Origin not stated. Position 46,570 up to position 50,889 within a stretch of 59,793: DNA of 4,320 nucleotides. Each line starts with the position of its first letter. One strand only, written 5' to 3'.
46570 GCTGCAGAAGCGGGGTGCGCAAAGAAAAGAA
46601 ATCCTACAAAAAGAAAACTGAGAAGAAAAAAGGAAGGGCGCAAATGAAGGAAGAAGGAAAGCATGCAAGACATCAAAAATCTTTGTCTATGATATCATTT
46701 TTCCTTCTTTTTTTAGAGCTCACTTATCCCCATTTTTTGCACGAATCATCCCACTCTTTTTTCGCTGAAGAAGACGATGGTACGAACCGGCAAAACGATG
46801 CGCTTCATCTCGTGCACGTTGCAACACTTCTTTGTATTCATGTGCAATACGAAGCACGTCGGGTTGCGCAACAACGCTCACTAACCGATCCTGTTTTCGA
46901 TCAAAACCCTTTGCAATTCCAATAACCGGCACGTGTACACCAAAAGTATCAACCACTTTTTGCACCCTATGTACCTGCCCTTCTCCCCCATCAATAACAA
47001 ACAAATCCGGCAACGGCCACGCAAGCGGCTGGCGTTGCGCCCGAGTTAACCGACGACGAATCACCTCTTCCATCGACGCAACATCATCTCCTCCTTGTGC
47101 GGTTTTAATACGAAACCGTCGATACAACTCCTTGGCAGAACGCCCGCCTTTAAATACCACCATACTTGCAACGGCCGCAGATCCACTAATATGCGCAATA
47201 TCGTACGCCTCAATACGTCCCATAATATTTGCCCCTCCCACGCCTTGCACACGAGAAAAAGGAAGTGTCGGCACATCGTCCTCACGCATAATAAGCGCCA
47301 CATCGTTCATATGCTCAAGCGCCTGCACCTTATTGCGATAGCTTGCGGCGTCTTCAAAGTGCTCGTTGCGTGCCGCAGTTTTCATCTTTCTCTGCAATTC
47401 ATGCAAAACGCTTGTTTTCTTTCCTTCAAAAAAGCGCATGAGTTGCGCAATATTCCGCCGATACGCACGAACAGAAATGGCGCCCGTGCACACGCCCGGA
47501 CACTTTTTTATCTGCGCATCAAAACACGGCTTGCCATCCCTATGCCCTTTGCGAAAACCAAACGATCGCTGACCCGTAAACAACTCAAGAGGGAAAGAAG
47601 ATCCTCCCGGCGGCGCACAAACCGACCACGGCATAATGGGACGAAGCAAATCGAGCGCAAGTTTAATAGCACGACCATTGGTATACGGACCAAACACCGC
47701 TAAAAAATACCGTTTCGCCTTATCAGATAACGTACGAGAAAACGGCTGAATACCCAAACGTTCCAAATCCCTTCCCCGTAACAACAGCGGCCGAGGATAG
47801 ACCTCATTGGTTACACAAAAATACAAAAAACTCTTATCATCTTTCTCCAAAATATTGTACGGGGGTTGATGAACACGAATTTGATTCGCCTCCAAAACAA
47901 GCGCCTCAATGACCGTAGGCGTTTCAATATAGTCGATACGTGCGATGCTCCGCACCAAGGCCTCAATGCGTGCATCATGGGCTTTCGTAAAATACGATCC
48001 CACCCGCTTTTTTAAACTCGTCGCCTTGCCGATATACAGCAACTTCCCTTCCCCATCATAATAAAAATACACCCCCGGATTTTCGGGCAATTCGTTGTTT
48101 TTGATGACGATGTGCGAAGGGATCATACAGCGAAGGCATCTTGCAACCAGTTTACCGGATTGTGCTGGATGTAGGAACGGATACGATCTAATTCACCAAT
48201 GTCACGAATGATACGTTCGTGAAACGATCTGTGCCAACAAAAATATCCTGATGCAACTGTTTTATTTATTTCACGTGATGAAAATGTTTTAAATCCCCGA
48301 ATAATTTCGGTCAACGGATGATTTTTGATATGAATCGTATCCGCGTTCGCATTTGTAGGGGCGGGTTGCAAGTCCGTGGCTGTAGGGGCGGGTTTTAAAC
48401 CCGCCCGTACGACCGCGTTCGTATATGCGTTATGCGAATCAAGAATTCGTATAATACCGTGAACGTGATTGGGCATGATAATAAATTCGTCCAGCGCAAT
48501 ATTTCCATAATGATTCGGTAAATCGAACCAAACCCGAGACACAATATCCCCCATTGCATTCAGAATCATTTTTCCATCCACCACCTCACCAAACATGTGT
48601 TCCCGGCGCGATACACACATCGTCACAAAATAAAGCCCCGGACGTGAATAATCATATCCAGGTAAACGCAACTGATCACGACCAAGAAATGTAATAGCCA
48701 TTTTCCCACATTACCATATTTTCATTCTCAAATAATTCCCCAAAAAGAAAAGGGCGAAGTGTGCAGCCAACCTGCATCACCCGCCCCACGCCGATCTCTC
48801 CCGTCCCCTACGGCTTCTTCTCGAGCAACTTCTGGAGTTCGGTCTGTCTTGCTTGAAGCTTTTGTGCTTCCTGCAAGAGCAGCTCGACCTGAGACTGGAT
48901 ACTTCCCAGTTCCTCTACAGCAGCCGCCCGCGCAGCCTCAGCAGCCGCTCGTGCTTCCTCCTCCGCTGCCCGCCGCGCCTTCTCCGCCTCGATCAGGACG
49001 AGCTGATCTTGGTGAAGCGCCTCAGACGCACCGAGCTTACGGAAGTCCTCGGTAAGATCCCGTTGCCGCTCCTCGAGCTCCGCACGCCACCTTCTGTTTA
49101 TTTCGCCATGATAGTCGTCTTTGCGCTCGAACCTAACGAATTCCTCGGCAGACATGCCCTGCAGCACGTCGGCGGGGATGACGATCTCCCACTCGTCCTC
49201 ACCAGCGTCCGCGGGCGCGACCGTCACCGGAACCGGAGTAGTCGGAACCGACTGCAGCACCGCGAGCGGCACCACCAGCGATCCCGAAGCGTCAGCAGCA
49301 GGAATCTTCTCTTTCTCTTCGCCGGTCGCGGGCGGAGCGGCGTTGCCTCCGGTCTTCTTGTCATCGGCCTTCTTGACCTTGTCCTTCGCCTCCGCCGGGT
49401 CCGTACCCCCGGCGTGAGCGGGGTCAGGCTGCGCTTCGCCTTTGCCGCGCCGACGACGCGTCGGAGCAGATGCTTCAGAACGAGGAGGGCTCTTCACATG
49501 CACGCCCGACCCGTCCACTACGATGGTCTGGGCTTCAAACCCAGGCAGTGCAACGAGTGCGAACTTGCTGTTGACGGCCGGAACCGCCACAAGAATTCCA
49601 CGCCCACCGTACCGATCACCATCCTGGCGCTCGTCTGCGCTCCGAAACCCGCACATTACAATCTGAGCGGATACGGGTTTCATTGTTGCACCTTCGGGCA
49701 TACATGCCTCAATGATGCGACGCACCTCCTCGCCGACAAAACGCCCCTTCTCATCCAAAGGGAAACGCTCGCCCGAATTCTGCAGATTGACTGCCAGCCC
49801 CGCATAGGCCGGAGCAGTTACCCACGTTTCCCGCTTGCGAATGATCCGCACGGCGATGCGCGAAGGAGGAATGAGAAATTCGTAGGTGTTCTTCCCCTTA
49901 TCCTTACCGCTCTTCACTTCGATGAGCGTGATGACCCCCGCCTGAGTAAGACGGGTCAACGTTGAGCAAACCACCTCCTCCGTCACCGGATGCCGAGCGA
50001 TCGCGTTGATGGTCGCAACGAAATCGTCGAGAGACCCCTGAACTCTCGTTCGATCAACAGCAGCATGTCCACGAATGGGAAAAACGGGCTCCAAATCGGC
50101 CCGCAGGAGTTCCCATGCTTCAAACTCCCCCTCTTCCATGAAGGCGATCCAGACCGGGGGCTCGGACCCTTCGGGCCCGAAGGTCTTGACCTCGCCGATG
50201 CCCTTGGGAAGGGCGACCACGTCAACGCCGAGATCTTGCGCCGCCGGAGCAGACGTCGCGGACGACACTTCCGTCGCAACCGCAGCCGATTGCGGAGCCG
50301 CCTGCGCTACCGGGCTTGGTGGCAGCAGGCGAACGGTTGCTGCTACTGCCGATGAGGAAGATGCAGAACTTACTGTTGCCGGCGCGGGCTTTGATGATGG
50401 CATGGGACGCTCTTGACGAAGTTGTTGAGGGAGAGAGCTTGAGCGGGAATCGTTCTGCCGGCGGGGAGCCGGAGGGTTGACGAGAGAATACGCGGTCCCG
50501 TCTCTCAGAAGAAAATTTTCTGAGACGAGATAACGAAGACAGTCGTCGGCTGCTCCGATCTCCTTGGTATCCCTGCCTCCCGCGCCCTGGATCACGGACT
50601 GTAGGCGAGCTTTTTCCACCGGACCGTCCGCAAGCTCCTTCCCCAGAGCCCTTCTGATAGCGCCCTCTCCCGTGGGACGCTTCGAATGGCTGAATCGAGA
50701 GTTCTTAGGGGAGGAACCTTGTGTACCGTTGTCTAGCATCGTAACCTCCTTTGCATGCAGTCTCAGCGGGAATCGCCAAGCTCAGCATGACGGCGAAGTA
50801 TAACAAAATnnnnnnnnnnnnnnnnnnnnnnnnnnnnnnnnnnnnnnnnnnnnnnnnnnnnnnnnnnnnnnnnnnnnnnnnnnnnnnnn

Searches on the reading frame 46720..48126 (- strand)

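Call 45: search_protein_families(library=pfam, proteins=[window:46720-48126:-], max_evalue=0.01)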
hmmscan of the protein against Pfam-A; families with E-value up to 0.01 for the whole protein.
window:46720-48126:- (468 aa): 3 families
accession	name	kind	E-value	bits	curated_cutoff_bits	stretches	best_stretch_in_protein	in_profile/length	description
PF08459.17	UvrC_RNaseH_dom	-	6.2e-45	153.3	22.3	1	301-446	9-158/159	UvrC RNAse H endonuclease domain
PF02151.25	UVR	-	6e-10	39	21.5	1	239-271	2-34/36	UvrB/uvrC motif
PF01541.30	GIY-YIG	-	2.5e-07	31.3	22.6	1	17-91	2-78/78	GIY-YIG catalytic domain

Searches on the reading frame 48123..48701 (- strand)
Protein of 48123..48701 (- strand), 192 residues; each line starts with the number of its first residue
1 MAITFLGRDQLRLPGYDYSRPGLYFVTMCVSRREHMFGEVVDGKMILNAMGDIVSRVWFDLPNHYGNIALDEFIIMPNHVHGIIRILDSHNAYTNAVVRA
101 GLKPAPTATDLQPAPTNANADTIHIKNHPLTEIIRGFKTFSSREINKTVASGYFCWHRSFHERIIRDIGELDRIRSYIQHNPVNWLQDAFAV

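Call 45: search_protein_families(library=pfam, proteins=[window:48123-48701:-], max_evalue=0.01)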
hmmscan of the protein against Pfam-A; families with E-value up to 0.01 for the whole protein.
window:48123-48701:- (192 aa): 1 family
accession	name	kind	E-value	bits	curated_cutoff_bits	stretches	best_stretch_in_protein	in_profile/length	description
PF01797.21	Y1_Tnp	-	6.5e-06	26.7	23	1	127-181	62-121/121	Transposase IS200 like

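Call 61: search_protein_families(library=phrogs, proteins=[window:48123-48701:-], max_evalue=1)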
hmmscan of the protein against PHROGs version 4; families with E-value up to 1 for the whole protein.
window:48123-48701:- (192 aa): 1 family
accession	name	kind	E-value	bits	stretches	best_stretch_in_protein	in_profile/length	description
phrog_20810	-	unknown function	0.21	12.5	1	142-181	33-71/89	-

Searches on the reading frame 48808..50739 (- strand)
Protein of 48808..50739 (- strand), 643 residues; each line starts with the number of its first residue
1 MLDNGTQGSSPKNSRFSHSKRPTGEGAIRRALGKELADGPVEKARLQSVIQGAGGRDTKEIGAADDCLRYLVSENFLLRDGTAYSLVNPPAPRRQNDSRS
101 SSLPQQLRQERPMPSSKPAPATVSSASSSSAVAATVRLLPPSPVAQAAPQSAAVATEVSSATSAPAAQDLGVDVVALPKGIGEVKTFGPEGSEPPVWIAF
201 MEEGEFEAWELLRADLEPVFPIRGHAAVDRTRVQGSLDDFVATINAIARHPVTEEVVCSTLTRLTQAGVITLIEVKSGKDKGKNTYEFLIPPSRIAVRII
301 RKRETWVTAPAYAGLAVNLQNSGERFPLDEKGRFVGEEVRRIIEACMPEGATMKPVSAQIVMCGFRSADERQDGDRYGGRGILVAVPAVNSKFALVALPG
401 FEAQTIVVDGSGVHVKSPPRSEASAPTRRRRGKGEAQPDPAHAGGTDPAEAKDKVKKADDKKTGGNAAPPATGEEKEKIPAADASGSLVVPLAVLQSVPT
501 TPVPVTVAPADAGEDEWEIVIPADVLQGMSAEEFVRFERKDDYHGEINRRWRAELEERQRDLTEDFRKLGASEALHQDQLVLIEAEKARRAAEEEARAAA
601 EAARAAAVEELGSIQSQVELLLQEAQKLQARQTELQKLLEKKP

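Call 45: search_protein_families(library=pfam, proteins=[window:48808-50739:-], max_evalue=0.01)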
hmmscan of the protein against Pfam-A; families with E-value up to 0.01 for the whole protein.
window:48808-50739:- (643 aa): 0 families

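Call 61: search_protein_families(library=phrogs, proteins=[window:48808-50739:-], max_evalue=1)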
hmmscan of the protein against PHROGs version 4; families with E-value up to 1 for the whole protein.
window:48808-50739:- (643 aa): 1 family
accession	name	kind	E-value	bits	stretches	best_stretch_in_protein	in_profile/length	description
phrog_26466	-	unknown function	0.72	7.7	0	581-617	596-632/2337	-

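Call 64: find_related_loci(query=window:48808-50739:-, collection=viral_contigs, flank=3000)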
Query window:48808-50739:- (643 aa) in viral_contigs; peptide patterns used: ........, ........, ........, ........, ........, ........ (x = any residue, [..] = any of these).
10 stretches matched a pattern, but none encodes a relative of the query by tblastn (E <= 1e-3).

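Call 73: search_protein_families(library=padloc, proteins=[window:48808-50739:-], max_evalue=0.1)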
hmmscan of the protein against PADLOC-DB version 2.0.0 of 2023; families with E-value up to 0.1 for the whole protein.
window:48808-50739:- (643 aa): 0 families

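Call 85: find_encoding_contigs(protein=window:48808-50739:-, flank=3000, max_places=5)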
Protein window:48808-50739:- (643 aa): 1 contig read that carries it; 1 place shown.
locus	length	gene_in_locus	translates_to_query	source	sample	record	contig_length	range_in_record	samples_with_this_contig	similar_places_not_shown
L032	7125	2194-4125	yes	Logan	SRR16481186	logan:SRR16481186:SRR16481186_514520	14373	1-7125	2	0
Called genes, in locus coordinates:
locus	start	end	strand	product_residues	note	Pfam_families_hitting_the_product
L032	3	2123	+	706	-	?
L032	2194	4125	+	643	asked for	-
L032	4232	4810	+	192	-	PF01797:Y1_Tnp (faint)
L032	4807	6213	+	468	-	PF01541:GIY-YIG (weak), PF27096:UvrC_M, PF02151:UVR, PF08459:UvrC_RNaseH_dom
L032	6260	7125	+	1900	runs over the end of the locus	-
